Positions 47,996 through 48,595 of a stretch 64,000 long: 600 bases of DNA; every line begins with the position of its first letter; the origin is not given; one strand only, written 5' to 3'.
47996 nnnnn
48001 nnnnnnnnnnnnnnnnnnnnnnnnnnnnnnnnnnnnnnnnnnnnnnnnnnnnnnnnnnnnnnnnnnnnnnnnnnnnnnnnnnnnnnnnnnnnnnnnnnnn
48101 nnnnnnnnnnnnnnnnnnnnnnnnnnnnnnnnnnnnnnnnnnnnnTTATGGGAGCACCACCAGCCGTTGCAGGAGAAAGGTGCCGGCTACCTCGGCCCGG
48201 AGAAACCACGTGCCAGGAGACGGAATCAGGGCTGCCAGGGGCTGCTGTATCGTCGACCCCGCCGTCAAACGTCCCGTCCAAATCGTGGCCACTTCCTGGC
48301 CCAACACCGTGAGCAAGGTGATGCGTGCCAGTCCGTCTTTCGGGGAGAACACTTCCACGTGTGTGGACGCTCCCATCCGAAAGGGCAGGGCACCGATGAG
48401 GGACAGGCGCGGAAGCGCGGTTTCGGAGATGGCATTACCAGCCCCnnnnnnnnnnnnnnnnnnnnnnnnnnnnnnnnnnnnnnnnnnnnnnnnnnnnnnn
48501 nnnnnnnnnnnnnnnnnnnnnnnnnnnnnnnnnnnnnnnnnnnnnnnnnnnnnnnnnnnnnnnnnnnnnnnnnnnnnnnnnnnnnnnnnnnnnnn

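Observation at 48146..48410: Orphan T9SS C-terminal-domain gene fragment upstream of the Fe-S oxidoreductase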

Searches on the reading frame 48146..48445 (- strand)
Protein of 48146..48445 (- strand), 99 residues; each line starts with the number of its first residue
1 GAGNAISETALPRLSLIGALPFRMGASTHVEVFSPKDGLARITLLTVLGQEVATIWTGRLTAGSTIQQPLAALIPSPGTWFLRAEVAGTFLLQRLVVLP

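Call 5: find_homologous_proteins(query=window:48146-48445:-, max_evalue=10)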
Query window:48146-48445:- (99 aa): 1 proteins with E <= 10 among 9 candidates.
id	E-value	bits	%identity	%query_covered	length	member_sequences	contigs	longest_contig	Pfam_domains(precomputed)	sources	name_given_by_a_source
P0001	2.4e-40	155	100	77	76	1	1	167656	-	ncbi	-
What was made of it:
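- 48146..48376 (-): 76-aa ORF (ATG 48376; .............) present in a public protein set as P0001. It lacks the first CTD strand, a signal peptide and any cargo. Call 5 (100% self-hit, source NCBI, one contig of 167,656 bp).
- On Gene remnant at a rearrangement breakpoint: Only a self-hit in the 5.8e9-protein search (call 5).
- Tried and rejected: Word-indexed search of 5.8e9 proteins: self-hit only (call 5).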

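Call 7: find_encoding_contigs(protein=P0001, flank=10000)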
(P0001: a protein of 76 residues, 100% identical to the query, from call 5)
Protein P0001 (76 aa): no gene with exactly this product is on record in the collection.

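Call 23: search_protein_representatives(protein=window:48149-48430:-)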
Query: 94 residues. Proteins with E-value up to 0.001 (for the whole library): 41; up to 1e-10: 1; up to 1e-30: 1. The best 41 are listed.
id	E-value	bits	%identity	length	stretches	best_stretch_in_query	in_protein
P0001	5.5e-41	154.7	100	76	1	19-94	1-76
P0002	1.7e-09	54.0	29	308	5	15-58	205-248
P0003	9.3e-07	45.3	38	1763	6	45-78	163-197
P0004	1.1e-06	45.1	36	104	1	8-93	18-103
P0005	1.4e-05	41.5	29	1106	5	13-57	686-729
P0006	1.5e-05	41.4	35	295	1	15-91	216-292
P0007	1.7e-05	41.3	41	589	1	12-92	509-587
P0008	2.5e-05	40.7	34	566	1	9-93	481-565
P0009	4.7e-05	39.8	36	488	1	9-92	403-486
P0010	5.0e-05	39.7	41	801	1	11-93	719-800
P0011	5.2e-05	39.7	30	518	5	15-64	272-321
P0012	8.9e-05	38.9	36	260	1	10-93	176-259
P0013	1.3e-04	38.4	31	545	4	21-84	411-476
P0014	1.8e-04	38.0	36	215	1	11-92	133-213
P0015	2.3e-04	37.7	35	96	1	15-92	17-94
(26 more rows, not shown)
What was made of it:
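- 48410..48529 (.): Junction zone and retained Fe-S gene upstream region. The rearrangement breakpoint is inferred to lie at about 48410-48455. The promoter-like motif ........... at 48473-48483 matches the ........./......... motif found at about the same distance upstream of the Fe-S ATG in relatives. Call 23 (CTD homology starts at query residue ~8 = nt 48409).
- On Gene remnant at a rearrangement breakpoint: Best non-self identity is 41% (call 23).
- Checked: phmmer against 1.84e9 representatives gives ~30 hits at E<1e-3 in which query residues ~8-93 align to the extreme C-terminus of proteins 96-1,116 aa long (call 23).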

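Call 24: search_protein_families(library=pfam, proteins=[P0002, P0003, P0004, P0006, P0007, P0008, P0009, P0010, P0012, P0015], max_evalue=0.01)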
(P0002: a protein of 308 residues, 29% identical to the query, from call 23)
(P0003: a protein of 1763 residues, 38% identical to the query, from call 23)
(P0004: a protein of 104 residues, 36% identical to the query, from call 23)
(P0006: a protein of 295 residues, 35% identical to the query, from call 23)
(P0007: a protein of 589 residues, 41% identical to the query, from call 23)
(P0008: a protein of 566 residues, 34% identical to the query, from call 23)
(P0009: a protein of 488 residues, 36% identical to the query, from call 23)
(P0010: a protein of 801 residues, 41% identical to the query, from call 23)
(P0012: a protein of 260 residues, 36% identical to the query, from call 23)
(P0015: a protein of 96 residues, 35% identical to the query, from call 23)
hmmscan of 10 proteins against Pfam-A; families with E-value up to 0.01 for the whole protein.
P0002 (308 aa): 3 families
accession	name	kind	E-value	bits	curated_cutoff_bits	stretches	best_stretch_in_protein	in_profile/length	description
PF21510.3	PirA-like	-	6.4e-07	30.1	27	0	133-168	40-73/95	PirA-like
PF08528.16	Whi5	-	4.5e-05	23.5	25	0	65-72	11-18/25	Whi5 like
PF00027.35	cNMP_binding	-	0.00014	22.2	27.5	0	207-243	11-48/89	Cyclic nucleotide-binding domain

P0003 (1763 aa): 5 families
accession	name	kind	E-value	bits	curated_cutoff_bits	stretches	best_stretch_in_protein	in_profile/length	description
PF00353.25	HemolysinCabind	-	1.2e-167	543.3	23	21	1406-1441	1-36/36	RTX calcium-binding nonapeptide repeat (4 copies)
PF06594.17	HCBP_related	-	1.3e-38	131.2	21.4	6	125-165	2-40/42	Haemolysin-type calcium binding protein related domain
PF08339.15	RTX_C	-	1.9e-10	41.5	30.2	0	1502-1532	10-41/132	RTX C-terminal domain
PF12738.14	PTCB-BRCT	-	1.7e-07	31.6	22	0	76-93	43-60/63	twin BRCT domain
PF16640.11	Big_3_5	-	9.4e-05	23.3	35.5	0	131-195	9-75/88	Bacterial Ig-like domain (group 3)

P0004 (104 aa): 1 family
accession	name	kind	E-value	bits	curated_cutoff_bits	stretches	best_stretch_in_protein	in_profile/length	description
PF18962.6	Por_Secre_tail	-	0.0016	19.2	27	1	22-102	1-75/75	Secretion system C-terminal sorting domain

P0006 (295 aa): 2 families
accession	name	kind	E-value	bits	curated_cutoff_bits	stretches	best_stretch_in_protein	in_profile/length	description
PF18962.6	Por_Secre_tail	-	1.6e-09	38.4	27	1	216-291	2-73/75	Secretion system C-terminal sorting domain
PF13585.12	CHU_C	-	0.00099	19.6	27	0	236-285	29-76/86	CHU_C Type IX secretion signal domain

P0007 (589 aa): 2 families
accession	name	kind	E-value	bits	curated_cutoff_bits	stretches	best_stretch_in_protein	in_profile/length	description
PF18962.6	Por_Secre_tail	-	8.2e-06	26.5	27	1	512-585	4-73/75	Secretion system C-terminal sorting domain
PF02018.23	CBM_4_9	-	0.0019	19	25.9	0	246-335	7-91/136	Carbohydrate binding domain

P0008 (566 aa): 1 family
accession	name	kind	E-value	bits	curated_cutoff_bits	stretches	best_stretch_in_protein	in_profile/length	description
PF18962.6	Por_Secre_tail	-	3.2e-06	27.8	27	1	487-563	2-74/75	Secretion system C-terminal sorting domain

P0009 (488 aa): 1 family
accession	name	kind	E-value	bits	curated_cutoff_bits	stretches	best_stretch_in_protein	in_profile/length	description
PF18962.6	Por_Secre_tail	-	2.3e-08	34.6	27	1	409-483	2-72/75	Secretion system C-terminal sorting domain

P0010 (801 aa): 2 families
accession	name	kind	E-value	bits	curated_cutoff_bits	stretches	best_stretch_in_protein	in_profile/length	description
PF16586.11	DUF5060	-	5.1e-13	49.5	27.2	1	34-113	6-66/70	Domain of unknown function (DUF5060)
PF18962.6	Por_Secre_tail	-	3.7e-07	30.8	27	1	723-799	2-75/75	Secretion system C-terminal sorting domain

P0012 (260 aa): 2 families
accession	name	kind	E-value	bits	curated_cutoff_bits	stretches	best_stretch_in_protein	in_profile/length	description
PF18962.6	Por_Secre_tail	-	9.4e-10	39.1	27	1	181-256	2-73/75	Secretion system C-terminal sorting domain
PF03351.22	DOMON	-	0.0012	19.5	32.7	1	90-148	6-63/124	DOMON domain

P0015 (96 aa): 1 family
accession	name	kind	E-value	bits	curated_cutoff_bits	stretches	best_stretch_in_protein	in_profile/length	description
PF18962.6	Por_Secre_tail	-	1.7e-10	41.5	27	1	17-93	2-74/75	Secretion system C-terminal sorting domain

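Call 25: search_protein_families(library=ncbifam, proteins=[P0002, P0003, P0004, P0006, P0007, P0008, P0009, P0010, P0012, P0015], max_evalue=0.01)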
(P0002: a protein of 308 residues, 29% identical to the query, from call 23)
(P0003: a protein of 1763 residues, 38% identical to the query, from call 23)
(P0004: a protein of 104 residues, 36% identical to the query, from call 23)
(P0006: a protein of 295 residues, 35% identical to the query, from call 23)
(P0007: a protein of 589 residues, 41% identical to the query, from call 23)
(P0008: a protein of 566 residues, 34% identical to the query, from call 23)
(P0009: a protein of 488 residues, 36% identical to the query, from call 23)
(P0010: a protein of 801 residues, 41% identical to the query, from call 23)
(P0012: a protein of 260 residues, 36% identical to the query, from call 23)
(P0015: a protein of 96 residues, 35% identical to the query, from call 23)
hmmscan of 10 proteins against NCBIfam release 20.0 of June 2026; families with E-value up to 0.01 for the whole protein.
P0002 (308 aa): 2 families
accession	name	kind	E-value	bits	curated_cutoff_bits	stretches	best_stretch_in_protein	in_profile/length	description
NF047885.1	VanMgalDeMLigM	equivalog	0.0027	16.7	580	0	72-97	400-425/461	vanillate/3-O-methylgallate O-demethylase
NF049991.1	TagKinase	equivalog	0.0034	16.2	420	0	223-260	70-107/321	tagatose kinase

P0003 (1763 aa): 9 families
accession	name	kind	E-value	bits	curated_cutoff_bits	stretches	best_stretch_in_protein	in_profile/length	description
NF033943.0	RTX_toxin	subfamily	2.6e-192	641.5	1000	9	1085-1260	688-871/930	RTX family hemolysin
NF033203.1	entero_EhxA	exception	1.8e-118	397.1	2000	8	197-360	726-884/997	enterohemolysin EhxA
NF046115.1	Ca_rpt_SMc04171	equivalog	1.7e-90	304.8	625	12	4-131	412-540/574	SMc04171 family calcium-binding repeat protein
NF053766.1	ZapA_metallo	exception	7.9e-75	252.7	940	13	914-967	336-389/483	ZapA family metalloprotease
NF050046.1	PueAB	exception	9.6e-56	189.4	670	13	1416-1478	374-436/616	polyurethane esterase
NF052454.1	BtaGlycanEglC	equivalog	2.7e-55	188.1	700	7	836-981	12-155/459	endo-1,3-1,4-beta-glycanase EglC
NF035945.1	Zn_serralysin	subfamily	3e-55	188.2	500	8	259-306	324-371/462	serralysin family metalloprotease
NF052372.1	HP0838_fam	equivalog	2.1e-09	37.3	200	0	89-138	118-167/170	HP0838 family lipoprotein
NF008069.0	PRK10805.1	equivalog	7.5e-06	25.6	440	0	158-186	90-118/285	formate transporter FocA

P0004 (104 aa): 2 families
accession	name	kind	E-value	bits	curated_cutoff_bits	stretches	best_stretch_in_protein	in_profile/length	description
TIGR04183.1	Por_Secre_tail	domain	1.8e-06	27.8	23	1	22-102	1-71/72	T9SS type A sorting domain-containing protein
NF038113.1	T9SSA_dep_M36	equivalog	0.0047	15.1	885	1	18-100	791-866/869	T9SS-dependent M36 family metallopeptidase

P0006 (295 aa): 4 families
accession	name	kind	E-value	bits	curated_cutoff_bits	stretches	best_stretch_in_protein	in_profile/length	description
TIGR04183.1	Por_Secre_tail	domain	1.3e-10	41.1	23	1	216-292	2-70/72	T9SS type A sorting domain-containing protein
NF052323.1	T9SSA_dep_M6i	equivalog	6.9e-08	30.9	600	1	215-282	960-1026/1043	T9SS-dependent M6-like inactivated metalloprotease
NF033707.1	T9SS_sortase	equivalog_domain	5.6e-06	24.3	420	1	174-281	960-1076/1095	type IX secretion system sortase PorU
NF038113.1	T9SSA_dep_M36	equivalog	7.9e-06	24.3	885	1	215-291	795-866/869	T9SS-dependent M36 family metallopeptidase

P0007 (589 aa): 5 families
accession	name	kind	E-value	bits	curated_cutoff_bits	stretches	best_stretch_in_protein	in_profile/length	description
TIGR04183.1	Por_Secre_tail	domain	1.3e-07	31.5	23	1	512-585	4-69/72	T9SS type A sorting domain-containing protein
NF038113.1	T9SSA_dep_M36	equivalog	0.00014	20.2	885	1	511-585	797-866/869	T9SS-dependent M36 family metallopeptidase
NF033707.1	T9SS_sortase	equivalog_domain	0.00045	18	420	1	464-580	954-1081/1095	type IX secretion system sortase PorU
NF041262.1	colicin_Z_Cterm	domain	0.0022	18.2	50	0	301-333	15-47/87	colicin Z C-terminal domain-related protein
NF052323.1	T9SSA_dep_M6i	equivalog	0.003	15.5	600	1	512-582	963-1032/1043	T9SS-dependent M6-like inactivated metalloprotease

P0008 (566 aa): 3 families
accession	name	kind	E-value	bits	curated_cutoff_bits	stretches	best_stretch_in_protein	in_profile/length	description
NF052323.1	T9SSA_dep_M6i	equivalog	7.1e-09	34.2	600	1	486-554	960-1027/1043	T9SS-dependent M6-like inactivated metalloprotease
TIGR04183.1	Por_Secre_tail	domain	4e-07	29.9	23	1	487-563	2-70/72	T9SS type A sorting domain-containing protein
NF038113.1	T9SSA_dep_M36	equivalog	6.1e-05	21.4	885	1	482-563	791-867/869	T9SS-dependent M36 family metallopeptidase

P0009 (488 aa): 4 families
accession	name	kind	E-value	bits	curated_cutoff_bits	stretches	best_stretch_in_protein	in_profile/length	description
TIGR04183.1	Por_Secre_tail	domain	1.9e-09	37.3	23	1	409-485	2-70/72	T9SS type A sorting domain-containing protein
NF052323.1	T9SSA_dep_M6i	equivalog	9.6e-06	23.8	600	1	408-474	960-1025/1043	T9SS-dependent M6-like inactivated metalloprotease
NF038113.1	T9SSA_dep_M36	equivalog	1.9e-05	23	885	1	407-482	794-864/869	T9SS-dependent M36 family metallopeptidase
NF033707.1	T9SS_sortase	equivalog_domain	0.0049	14.5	420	1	370-474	963-1076/1095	type IX secretion system sortase PorU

P0010 (801 aa): 1 family
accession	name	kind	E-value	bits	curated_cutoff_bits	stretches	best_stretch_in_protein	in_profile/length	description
TIGR04183.1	Por_Secre_tail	domain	2.6e-09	36.9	23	1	723-799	2-71/72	T9SS type A sorting domain-containing protein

P0012 (260 aa): 4 families
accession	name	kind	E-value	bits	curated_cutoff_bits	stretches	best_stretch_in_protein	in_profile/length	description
TIGR04183.1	Por_Secre_tail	domain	3.2e-10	39.8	23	1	181-257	2-70/72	T9SS type A sorting domain-containing protein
NF052323.1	T9SSA_dep_M6i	equivalog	4.4e-08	31.5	600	1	180-247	960-1026/1043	T9SS-dependent M6-like inactivated metalloprotease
NF038113.1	T9SSA_dep_M36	equivalog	1.9e-06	26.3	885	1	180-257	795-867/869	T9SS-dependent M36 family metallopeptidase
NF033707.1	T9SS_sortase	equivalog_domain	0.00054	17.7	420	1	142-248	963-1078/1095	type IX secretion system sortase PorU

P0015 (96 aa): 3 families
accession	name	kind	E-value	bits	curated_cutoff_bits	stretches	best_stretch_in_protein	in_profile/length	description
TIGR04183.1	Por_Secre_tail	domain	3e-11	43.1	23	1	17-93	2-70/72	T9SS type A sorting domain-containing protein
NF052323.1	T9SSA_dep_M6i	equivalog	9.7e-08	30.4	600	1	16-82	960-1025/1043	T9SS-dependent M6-like inactivated metalloprotease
NF038113.1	T9SSA_dep_M36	equivalog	6.3e-07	27.9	885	1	16-94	795-868/869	T9SS-dependent M36 family metallopeptidase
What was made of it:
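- Checked: All eight that were checked carry PF18962/TIGR04183 at that place, and seven of the eight exceed TIGR04183's cut-off (calls 24, 25).
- About 30 database-wide significant hits, all in C-terminal register with annotated sorting domains (calls 23-25).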

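Call 27: predict_structure(alignment_id=A1)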
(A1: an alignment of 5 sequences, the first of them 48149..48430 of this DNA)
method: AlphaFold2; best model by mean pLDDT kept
length: 94 residues; sequences in the alignment: 5
mean_pLDDT: 84.4   pTM: 0.75
mean pLDDT of the five models: 84.4, 83.1, 81.8, 81.4, 80.8
residues with pLDDT >= 90: 44; 70-90: 36; 50-70: 11; < 50: 3
segments of 3 or more residues with pLDDT < 50: none
pLDDT, mean of each block of 10 residues (from residue 1): 70 60 82 94 95 92 84 93 91 83
secondary structure, 60 per line:
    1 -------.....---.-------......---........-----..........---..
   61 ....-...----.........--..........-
elements in order: E8-12 E24-29 E33-40 E46-55 E59-64 E73-81 E84-93
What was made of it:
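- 48146..48409 (-): Orphan T9SS type-A-like C-terminal sorting domain: 87 codons (48149-48409) plus stop codon (48146-48148). It is complete from the first beta-strand (RLSLI) to the C-terminus. AF2 7-strand sandwich, pLDDT 84.4 (call 27).
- On T9SS type A sorting domain (TIGR04183 / PF18962): AF2 model has pLDDT 84.4, pTM 0.75 and seven strands (call 27).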

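Call 31: find_related_loci(query=window:48149-48430:-, collection=metagenome_contigs, flank=10000)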
Query window:48149-48430:- (94 aa) in metagenome_contigs; peptide patterns used: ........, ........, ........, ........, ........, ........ (x = any residue, [..] = any of these).
600 stretches matched a pattern, but none encodes a relative of the query by tblastn (E <= 1e-3).
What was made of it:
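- Tried and rejected: Metagenome scan with the peptide: 600 pattern matches, none confirmed (call 31).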
